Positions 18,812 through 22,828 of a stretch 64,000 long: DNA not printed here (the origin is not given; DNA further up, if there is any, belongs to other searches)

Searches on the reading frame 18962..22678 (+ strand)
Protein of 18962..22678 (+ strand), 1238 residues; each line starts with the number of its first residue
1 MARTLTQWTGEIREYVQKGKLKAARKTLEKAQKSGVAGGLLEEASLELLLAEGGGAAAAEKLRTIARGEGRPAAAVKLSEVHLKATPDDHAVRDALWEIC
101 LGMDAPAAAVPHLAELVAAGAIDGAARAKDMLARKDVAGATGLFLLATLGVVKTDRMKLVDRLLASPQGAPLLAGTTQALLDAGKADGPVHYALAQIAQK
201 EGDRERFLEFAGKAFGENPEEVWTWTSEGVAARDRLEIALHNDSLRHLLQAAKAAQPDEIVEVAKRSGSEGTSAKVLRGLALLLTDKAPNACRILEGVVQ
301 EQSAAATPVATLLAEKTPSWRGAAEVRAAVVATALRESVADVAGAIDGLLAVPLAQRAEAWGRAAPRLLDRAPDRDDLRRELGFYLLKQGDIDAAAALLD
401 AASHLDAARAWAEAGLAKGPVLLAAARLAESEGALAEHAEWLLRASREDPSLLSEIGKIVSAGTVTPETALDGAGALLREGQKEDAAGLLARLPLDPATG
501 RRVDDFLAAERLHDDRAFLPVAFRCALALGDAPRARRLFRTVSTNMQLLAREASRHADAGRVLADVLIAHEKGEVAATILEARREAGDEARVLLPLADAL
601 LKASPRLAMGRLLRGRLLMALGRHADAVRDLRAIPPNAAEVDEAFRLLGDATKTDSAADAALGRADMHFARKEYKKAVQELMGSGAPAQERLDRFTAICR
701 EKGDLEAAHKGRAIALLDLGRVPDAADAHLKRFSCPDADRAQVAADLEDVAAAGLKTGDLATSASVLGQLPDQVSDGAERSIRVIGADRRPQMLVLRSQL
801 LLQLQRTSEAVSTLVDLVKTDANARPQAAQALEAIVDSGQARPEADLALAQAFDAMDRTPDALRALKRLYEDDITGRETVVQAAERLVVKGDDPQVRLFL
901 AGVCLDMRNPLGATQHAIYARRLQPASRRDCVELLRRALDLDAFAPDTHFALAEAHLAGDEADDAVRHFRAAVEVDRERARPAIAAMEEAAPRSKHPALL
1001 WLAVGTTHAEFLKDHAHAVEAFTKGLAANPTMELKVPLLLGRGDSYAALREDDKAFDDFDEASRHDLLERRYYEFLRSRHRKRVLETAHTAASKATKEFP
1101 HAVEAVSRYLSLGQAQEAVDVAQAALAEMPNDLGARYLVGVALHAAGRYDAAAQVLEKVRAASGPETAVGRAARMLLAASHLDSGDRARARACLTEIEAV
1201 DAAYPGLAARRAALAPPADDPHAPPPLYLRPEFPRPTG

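Call 18: search_protein_families(library=pfam, proteins=[window:18962-22678:+], max_evalue=0.001)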
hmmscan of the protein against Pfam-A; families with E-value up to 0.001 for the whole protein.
window:18962-22678:+ (1238 aa): 11 families
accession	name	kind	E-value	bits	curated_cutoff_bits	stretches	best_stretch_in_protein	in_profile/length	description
PF14559.12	TPR_19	-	3.7e-15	56.5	25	1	1110-1163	2-55/68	Tetratricopeptide repeat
PF07719.23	TPR_2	-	4.1e-13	48.8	27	0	947-977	2-32/34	Tetratricopeptide repeat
PF13181.12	TPR_8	-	3.6e-12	45.9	25.7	0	14-33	10-29/34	Tetratricopeptide repeat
PF00515.34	TPR_1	-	1e-08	35.1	27.8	0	1039-1062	4-27/34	Tetratricopeptide repeat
PF12895.13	ANAPC3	-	4.6e-07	30.5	27.2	1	1109-1158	33-81/82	Anaphase-promoting complex, cyclosome, subunit 3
PF25062.1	ARM_TT21_N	-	3.3e-05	24.2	40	0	596-680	122-190/222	Tetratricopeptide repeat protein 21 N-terminal ARM repeat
PF23300.3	HEAT_Nup120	-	3.6e-05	24.1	29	0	1116-1168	9-62/170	Nucleoporin Nup120, HEAT repeats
PF13432.12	TPR_16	-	4e-05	24.4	32.7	1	1106-1162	4-60/65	Tetratricopeptide repeat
PF13431.12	TPR_17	-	0.00013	22.4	24.4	0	1123-1152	3-32/34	Tetratricopeptide repeat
PF13428.12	TPR_14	-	0.00053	20.9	23.5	0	946-981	1-36/44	Tetratricopeptide repeat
PF13414.12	TPR_11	-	0.00064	19.8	26.8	0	933-957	15-39/42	TPR repeat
